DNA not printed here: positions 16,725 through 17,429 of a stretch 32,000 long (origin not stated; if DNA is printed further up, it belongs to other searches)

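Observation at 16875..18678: A mer module (merR-merT-merP) with no merA, where a Cys-rich CMD/AhpD-fold protein takes the reductase slot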

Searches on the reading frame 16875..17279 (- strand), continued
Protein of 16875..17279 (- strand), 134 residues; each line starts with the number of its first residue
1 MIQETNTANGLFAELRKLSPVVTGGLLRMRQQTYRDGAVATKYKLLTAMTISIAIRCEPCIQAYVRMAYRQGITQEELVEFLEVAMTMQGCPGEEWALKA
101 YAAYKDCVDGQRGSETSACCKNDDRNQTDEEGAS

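Call 33: search_protein_representatives(alignment_id=A1)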
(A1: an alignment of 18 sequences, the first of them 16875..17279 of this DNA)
Query: 18 sequences, 134 profile positions. Proteins with E-value up to 0.001 (for the whole library): 1167; up to 1e-10: 115; up to 1e-30: 13. The best 150 are listed.
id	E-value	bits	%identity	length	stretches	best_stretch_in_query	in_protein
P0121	2.2e-54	199.0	-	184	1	8-132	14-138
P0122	2.0e-52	192.7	-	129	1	6-127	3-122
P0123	7.9e-44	164.9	-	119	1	8-124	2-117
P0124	1.7e-39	150.8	-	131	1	10-104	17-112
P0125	2.2e-39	150.5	-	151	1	37-124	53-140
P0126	3.1e-38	146.8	-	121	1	8-89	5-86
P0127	1.9e-36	141.0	-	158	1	42-123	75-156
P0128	3.6e-35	136.8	-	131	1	6-120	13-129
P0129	4.7e-35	136.5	-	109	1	1-76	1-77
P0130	2.1e-34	134.4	-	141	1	6-124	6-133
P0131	1.1e-33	132.0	-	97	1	27-93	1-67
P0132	4.0e-33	130.2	-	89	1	29-96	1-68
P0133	1.9e-31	124.8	-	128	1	14-118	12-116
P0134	4.3e-30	120.4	-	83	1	59-132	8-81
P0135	1.5e-29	118.6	-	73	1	49-122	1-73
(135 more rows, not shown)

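Call 38: search_solved_structures(query=A1, max_evalue=0.01, show_alignments=2)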
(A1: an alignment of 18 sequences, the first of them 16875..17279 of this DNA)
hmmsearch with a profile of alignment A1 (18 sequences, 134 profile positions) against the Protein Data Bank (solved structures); distinct sequences matched with E-value up to 0.01: 7.
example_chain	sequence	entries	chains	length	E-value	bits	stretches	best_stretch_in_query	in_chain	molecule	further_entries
5dik_A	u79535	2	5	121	6.9e-13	51.7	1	4-106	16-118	Alkyl hydroperoxide reductase AhpD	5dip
3bey_A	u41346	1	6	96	9.7e-08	35.1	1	20-88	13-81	Conserved protein O27018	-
7y4r_A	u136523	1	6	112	5.7e-07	32.6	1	12-106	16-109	CMD domain-containing protein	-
1vke_A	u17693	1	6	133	8.9e-07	32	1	26-90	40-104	carboxymuconolactone decarboxylase family protein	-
1p8c_A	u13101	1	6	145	1.7e-06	31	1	27-90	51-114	conserved hypothetical protein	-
2q0t_A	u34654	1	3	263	0.00038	23.5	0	30-95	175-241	Putative gamma-carboxymuconolactone decarboxylase subunit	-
2cwq_A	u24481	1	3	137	0.0023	20.9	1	36-89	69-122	hypothetical protein TTHA0727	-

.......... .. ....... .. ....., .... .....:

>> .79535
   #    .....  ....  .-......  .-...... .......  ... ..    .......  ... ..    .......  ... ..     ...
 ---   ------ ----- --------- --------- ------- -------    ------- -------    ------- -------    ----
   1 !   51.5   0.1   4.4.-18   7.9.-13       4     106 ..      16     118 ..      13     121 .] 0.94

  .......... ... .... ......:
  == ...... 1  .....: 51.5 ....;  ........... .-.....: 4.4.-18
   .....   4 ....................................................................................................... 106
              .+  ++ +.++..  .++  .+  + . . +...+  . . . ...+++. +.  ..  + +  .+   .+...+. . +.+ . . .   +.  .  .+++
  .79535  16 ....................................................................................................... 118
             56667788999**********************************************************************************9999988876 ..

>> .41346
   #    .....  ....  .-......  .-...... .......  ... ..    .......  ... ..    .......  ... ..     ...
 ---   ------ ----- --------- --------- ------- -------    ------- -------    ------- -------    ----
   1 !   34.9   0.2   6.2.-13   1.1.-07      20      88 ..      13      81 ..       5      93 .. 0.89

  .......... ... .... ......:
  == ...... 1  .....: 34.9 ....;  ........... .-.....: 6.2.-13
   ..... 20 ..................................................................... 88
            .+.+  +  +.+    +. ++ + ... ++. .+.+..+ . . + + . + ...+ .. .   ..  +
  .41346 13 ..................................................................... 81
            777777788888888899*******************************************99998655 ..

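Call 48: find_homologous_proteins(query=A2, max_evalue=0.00001)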
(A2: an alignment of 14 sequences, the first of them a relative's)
Query A2 (14 sequences) (119 aa, profile of the alignment): 1349 proteins with E <= 0.00001 among 8000 candidates; the best 120 are listed.
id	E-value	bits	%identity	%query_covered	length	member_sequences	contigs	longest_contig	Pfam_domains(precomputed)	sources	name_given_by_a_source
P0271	7.2e-43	163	58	94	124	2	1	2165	PF02627.26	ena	-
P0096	8.2e-43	163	56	95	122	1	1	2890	PF02627.26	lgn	-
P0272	8.4e-43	163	55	97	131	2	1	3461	PF02627.26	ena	-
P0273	1.3e-42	163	59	94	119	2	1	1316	PF02627.26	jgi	jgi:AhpD family alkylhydroperoxidase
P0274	1.8e-42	162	59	98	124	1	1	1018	PF02627.26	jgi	-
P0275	1.8e-42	162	58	94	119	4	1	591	PF02627.26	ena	-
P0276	2.1e-42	162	51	92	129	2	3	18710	PF02627.26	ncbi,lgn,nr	ncbi:MAG: carboxymuconolactone decarboxylase family protein [candidate division Zixibacteria bacteri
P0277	2.1e-42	162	53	98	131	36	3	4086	PF02627.26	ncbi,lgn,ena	-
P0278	2.1e-42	162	60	93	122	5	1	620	PF02627.26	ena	-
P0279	2.2e-42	162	57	95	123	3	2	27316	PF02627.26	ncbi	ncbi:MAG: carboxymuconolactone decarboxylase family protein [Bacteroidota bacterium]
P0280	2.2e-42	162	61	93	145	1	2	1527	PF02627.26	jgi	jgi:AhpD family alkylhydroperoxidase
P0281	2.6e-42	162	58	94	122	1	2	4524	PF02627.26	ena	-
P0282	2.6e-42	162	59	93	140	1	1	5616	PF02627.26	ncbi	ncbi:MAG: carboxymuconolactone decarboxylase family protein [Nitrospiraceae bacterium]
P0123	2.9e-42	161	100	100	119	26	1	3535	PF02627.26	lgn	-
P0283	3.2e-42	161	53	97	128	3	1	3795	PF02627.26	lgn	-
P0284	3.2e-42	161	56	93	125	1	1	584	PF02627.26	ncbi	-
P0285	3.2e-42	161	50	94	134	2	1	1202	PF02627.26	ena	-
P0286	3.3e-42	161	60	93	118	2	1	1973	PF02627.26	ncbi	-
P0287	3.8e-42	161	55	98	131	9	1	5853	PF02627.26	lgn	-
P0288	4.0e-42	161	56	95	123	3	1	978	PF02627.26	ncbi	-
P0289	4.5e-42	161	59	93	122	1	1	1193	PF02627.26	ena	-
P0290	4.6e-42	161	52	92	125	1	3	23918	PF02627.26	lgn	-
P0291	4.9e-42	161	52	93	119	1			PF02627.26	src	-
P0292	5.5e-42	161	57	96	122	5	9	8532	PF02627.26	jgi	jgi:AhpD family alkylhydroperoxidase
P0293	5.9e-42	160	54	99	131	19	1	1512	PF02627.26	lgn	-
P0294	6.1e-42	160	53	93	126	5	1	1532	PF02627.26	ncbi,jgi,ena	-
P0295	6.3e-42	160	57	94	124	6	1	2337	PF02627.26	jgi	jgi:AhpD family alkylhydroperoxidase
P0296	6.4e-42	160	54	97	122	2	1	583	PF02627.26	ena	-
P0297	7.9e-42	160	54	99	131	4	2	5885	PF02627.26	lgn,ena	-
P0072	8.2e-42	160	53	100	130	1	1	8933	PF02627.26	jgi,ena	-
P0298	8.8e-42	160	54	97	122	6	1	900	PF02627.26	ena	-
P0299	9.2e-42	160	55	93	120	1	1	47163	PF02627.26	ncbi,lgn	-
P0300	9.4e-42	160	77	98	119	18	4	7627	PF02627.26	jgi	-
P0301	1.0e-41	160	54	94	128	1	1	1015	PF02627.26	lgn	-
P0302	1.1e-41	160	53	100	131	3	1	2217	PF02627.26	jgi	jgi:AhpD family alkylhydroperoxidase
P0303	1.2e-41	160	56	93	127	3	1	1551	PF02627.26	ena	-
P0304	1.2e-41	159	50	90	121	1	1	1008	PF02627.26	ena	-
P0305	1.2e-41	159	76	97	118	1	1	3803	PF02627.26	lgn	-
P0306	1.2e-41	159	58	94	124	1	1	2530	PF02627.26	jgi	jgi:AhpD family alkylhydroperoxidase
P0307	1.4e-41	159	55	98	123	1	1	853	PF02627.26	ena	-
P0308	1.4e-41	159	60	94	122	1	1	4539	PF02627.26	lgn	-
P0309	1.5e-41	159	56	91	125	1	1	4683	PF02627.26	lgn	-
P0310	1.5e-41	159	56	97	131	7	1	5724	PF02627.26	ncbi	-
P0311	1.6e-41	159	55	83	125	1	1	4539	PF02627.26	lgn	-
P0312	1.6e-41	159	53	99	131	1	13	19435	PF02627.26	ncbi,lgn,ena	-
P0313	1.6e-41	159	53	93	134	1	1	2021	PF02627.26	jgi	jgi:AhpD family alkylhydroperoxidase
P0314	1.6e-41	159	78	98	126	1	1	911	PF02627.26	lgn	-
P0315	1.7e-41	159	53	99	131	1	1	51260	PF02627.26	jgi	-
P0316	1.7e-41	159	52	93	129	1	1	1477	PF02627.26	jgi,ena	jgi:AhpD family alkylhydroperoxidase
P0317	1.7e-41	159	52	91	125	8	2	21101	PF02627.26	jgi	jgi:AhpD family alkylhydroperoxidase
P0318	1.7e-41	159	59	86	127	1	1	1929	PF02627.26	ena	-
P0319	1.8e-41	159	92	100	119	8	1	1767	PF02627.26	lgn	-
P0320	1.8e-41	159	73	98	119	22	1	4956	PF02627.26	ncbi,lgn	ncbi:MAG: carboxymuconolactone decarboxylase family protein [Thermodesulfovibrionales bacterium]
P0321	1.8e-41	159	79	98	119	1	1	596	PF02627.26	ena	-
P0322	1.9e-41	159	59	93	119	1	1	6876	PF02627.26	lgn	-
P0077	1.9e-41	159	57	96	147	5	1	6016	PF02627.26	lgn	-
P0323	2.0e-41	159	54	92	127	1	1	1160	PF02627.26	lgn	-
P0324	2.0e-41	159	53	97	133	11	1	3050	PF02627.26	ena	-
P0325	2.1e-41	159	55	97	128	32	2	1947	PF02627.26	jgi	-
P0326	2.2e-41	159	55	93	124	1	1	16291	PF02627.26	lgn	-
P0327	2.2e-41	159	43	95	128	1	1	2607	PF02627.26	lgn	-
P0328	2.2e-41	159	74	98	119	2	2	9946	PF02627.26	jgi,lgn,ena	-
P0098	2.3e-41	159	53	97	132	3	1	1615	PF02627.26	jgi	jgi:AhpD family alkylhydroperoxidase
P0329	2.4e-41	158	59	93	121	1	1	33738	PF02627.26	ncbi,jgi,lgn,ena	-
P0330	2.5e-41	158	76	98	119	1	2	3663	PF02627.26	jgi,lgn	jgi:AhpD family alkylhydroperoxidase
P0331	2.5e-41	158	56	94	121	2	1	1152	PF02627.26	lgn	-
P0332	2.6e-41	158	64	82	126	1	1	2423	PF02627.26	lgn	-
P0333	2.6e-41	158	55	92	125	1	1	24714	PF02627.26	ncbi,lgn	-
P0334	2.7e-41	158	55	94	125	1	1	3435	PF02627.26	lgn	-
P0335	2.7e-41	158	74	98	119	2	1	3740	PF02627.26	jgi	jgi:AhpD family alkylhydroperoxidase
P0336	2.7e-41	158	54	97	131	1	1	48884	PF02627.26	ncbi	-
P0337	2.8e-41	158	72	95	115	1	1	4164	PF02627.26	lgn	-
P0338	2.8e-41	158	55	99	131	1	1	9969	PF02627.26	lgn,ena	-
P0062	2.9e-41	158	60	96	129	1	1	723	PF02627.26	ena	-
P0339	3.3e-41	158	51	91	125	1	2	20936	PF02627.26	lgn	-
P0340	3.3e-41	158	55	87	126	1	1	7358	PF02627.26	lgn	-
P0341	3.5e-41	158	53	92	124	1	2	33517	PF02627.26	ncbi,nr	ncbi:carboxymuconolactone decarboxylase family protein [candidate division KSB1 bacterium]|nr:carbox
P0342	3.6e-41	158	61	94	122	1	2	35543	PF02627.26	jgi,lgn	jgi:AhpD family alkylhydroperoxidase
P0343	3.7e-41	158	78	98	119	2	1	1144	PF02627.26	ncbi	-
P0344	3.8e-41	158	58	93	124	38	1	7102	PF02627.26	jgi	jgi:AhpD family alkylhydroperoxidase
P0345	3.8e-41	158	45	84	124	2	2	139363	PF02627.26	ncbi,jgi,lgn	-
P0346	3.8e-41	158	44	77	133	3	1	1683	PF02627.26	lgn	-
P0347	3.9e-41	158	61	93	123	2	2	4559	PF02627.26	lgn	-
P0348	4.1e-41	158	57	82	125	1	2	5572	PF02627.26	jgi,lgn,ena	-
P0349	4.2e-41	158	52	92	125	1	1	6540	PF02627.26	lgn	-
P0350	4.3e-41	158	55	92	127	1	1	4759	PF02627.26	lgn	-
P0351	4.3e-41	158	59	93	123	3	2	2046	PF02627.26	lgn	-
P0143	4.4e-41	158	46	89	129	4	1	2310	PF02627.26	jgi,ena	-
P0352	4.6e-41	158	53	97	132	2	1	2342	PF02627.26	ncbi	-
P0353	5.0e-41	157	52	97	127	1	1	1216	PF02627.26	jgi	jgi:AhpD family alkylhydroperoxidase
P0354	5.2e-41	157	53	98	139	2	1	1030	PF02627.26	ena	-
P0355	5.3e-41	157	61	93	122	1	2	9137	PF02627.26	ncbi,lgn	-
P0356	5.3e-41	157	57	93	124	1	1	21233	PF02627.26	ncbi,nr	ncbi:MAG: carboxymuconolactone decarboxylase family protein [Acidobacteria bacterium]|nr:carboxymuco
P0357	5.4e-41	157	53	98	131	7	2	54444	PF02627.26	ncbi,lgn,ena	-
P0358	5.5e-41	157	55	93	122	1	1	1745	PF02627.26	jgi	-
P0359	5.5e-41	157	50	97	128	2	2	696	PF02627.26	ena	-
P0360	5.5e-41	157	52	93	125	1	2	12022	PF02627.26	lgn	-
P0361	5.6e-41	157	51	99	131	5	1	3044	PF02627.26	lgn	-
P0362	5.6e-41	157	51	97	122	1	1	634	PF02627.26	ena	-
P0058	5.7e-41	157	54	97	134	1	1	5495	PF02627.26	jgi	jgi:AhpD family alkylhydroperoxidase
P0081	6.2e-41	157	56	97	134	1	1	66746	PF02627.26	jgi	jgi:AhpD family alkylhydroperoxidase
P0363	6.2e-41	157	68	98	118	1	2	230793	PF02627.26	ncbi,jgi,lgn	jgi:AhpD family alkylhydroperoxidase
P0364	6.3e-41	157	52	92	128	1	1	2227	PF02627.26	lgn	-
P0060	6.5e-41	157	55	97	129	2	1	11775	PF02627.26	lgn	-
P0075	6.5e-41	157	52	97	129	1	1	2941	PF02627.26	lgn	-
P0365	6.9e-41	157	50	94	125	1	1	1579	PF02627.26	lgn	-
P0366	6.9e-41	157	70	96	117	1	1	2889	PF02627.26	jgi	jgi:AhpD family alkylhydroperoxidase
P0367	7.1e-41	157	58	93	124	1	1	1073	PF02627.26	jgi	jgi:AhpD family alkylhydroperoxidase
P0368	7.3e-41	157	48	98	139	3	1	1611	PF02627.26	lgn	-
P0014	7.4e-41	157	58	98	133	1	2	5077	PF02627.26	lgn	-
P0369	8.1e-41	157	73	95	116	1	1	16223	PF02627.26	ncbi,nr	ncbi:MAG: carboxymuconolactone decarboxylase family protein [Deltaproteobacteria bacterium]|nr:carbo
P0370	8.2e-41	157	55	96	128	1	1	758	PF02627.26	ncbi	-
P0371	8.7e-41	157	59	93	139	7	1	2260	PF02627.26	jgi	-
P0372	8.7e-41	157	48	95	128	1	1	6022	PF02627.26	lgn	-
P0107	8.8e-41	157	49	96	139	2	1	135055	PF02627.26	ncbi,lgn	-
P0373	8.8e-41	157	54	93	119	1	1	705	PF02627.26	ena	-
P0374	8.9e-41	157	53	92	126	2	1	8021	PF02627.26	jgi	jgi:AhpD family alkylhydroperoxidase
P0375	9.0e-41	157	47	93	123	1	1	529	PF02627.26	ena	-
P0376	9.0e-41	157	73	98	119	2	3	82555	PF02627.26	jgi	-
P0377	9.1e-41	157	58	94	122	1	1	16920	PF02627.26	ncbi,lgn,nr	ncbi:MAG: carboxymuconolactone decarboxylase family protein [Ignavibacteriae bacterium]|nr:carboxymu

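Call 49: find_encoding_contigs(protein=P0276, flank=5000, max_places=2)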
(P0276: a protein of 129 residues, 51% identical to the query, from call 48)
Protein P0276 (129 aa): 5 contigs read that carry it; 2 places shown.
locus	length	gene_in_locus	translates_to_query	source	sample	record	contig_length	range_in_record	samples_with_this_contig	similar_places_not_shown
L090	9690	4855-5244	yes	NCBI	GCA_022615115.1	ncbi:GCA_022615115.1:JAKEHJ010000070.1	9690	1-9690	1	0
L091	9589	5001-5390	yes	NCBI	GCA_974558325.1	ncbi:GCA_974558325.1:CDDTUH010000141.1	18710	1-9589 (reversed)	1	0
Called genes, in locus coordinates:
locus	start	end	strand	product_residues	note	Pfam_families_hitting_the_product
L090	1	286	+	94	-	?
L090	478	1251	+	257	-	-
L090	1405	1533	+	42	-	-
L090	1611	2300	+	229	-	-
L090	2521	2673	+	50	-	PF00462:Glutaredoxin (weak)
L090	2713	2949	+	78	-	PF00403:HMA (weak)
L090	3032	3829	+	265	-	PF01972:SDH_protease, PF00574:CLP_protease (faint), PF25145:NfeD1b_N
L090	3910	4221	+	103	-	PF02583:Trns_repr_metal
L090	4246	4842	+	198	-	PF02411:MerT, PF00403:HMA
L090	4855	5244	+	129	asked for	PF02627:CMD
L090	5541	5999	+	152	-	PF20587:DUF6789, PF07274:DUF1440 (weak)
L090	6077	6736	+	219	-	PF00403:HMA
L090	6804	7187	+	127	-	-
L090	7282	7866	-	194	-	-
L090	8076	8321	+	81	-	-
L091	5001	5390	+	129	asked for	PF02627:CMD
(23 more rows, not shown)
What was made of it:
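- Zixibacteria: CsoR-MerTP-CMD (call 49).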

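Call 50: find_encoding_contigs(protein=P0279, flank=5000, max_places=2)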
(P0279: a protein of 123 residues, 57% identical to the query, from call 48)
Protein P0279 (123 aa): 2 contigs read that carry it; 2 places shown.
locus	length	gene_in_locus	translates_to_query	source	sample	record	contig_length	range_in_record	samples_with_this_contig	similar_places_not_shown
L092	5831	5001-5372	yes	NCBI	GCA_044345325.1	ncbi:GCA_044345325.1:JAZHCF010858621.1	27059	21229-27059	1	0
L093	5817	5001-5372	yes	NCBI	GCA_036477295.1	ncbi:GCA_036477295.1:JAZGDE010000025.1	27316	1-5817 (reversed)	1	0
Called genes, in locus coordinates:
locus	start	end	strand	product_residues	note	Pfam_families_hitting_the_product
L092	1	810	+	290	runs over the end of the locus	PF01791:DeoC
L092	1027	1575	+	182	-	PF05036:SPOR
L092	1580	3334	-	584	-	PF13205:Big_5, PF13620:CarboxypepD_reg (faint), PF14686:fn3_3 (faint), PF13205:Big_5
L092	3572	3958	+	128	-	PF12840:HTH_20 (weak), PF01022:HTH_5, PF01047:MarR (weak), PF13412:HTH_24 (weak)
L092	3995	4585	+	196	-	PF02411:MerT, PF00403:HMA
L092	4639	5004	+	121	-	PF10865:DUF2703 (weak)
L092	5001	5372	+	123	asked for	PF02627:CMD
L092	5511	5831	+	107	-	?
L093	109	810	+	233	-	PF01791:DeoC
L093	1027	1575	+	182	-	PF05036:SPOR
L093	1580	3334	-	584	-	PF13205:Big_5, PF13620:CarboxypepD_reg (faint), PF14686:fn3_3 (faint), PF13205:Big_5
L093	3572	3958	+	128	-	PF12840:HTH_20 (weak), PF01022:HTH_5, PF01047:MarR (weak), PF13412:HTH_24 (weak)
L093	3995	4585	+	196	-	PF02411:MerT, PF00403:HMA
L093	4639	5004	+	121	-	PF10865:DUF2703 (weak)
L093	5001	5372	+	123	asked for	PF02627:CMD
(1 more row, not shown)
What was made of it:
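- Bacteroidota: ArsR-MerTP-DUF2703-CMD (call 50).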

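Call 51: find_encoding_contigs(protein=P0341, flank=5000, max_places=2)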
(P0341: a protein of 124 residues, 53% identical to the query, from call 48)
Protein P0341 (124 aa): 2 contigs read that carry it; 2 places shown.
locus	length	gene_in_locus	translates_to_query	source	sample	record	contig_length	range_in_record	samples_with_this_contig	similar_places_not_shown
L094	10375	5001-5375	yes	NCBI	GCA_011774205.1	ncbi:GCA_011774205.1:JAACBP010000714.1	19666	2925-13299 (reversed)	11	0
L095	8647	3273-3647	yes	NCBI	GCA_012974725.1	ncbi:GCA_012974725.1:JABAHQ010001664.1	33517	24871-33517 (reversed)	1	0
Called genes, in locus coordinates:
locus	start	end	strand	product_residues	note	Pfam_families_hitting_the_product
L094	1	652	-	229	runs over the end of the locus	PF00072:Response_reg, PF00486:Trans_reg_C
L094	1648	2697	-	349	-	-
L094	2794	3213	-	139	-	PF01451:LMWPc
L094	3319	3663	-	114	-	PF12840:HTH_20 (weak), PF01022:HTH_5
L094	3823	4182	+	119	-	PF01022:HTH_5, PF13412:HTH_24 (weak)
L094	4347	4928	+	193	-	PF02411:MerT, PF00403:HMA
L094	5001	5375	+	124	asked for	PF02627:CMD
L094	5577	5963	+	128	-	PF03243:MerB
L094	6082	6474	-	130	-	PF00903:Glyoxalase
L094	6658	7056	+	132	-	PF00376:MerR, PF13411:MerR_1, PF09278:MerR-DNA-bind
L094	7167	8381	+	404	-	-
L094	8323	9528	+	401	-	PF00702:Hydrolase, PF08282:Hydrolase_3 (faint), PF00403:HMA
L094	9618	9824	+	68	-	PF04070:DUF378 (weak)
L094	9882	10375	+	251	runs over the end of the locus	-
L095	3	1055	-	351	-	?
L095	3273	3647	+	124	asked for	PF02627:CMD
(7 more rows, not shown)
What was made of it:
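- KSB1: ArsR-MerTP-CMD-MerB (call 51).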

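Call 52: find_encoding_contigs(protein=P0356, flank=5000, max_places=2)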
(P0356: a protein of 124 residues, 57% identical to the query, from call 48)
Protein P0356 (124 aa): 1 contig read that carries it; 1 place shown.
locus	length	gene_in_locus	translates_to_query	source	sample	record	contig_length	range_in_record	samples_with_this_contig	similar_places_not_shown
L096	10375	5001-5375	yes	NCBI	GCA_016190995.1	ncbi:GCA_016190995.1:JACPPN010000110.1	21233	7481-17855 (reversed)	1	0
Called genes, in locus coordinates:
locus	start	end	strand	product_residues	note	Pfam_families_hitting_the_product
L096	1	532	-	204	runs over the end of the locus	PF00510:COX3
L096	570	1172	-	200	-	PF00510:COX3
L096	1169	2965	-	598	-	PF00115:COX1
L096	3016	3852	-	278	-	PF00116:COX2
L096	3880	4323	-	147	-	PF02082:Rrf2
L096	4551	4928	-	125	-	-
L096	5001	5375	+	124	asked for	PF02627:CMD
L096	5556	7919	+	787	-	PF00912:Transgly, PF00905:Transpeptidase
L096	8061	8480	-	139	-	PF03479:PCC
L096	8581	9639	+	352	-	PF13177:DNA_pol3_delta2, PF00004:AAA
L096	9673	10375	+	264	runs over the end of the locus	-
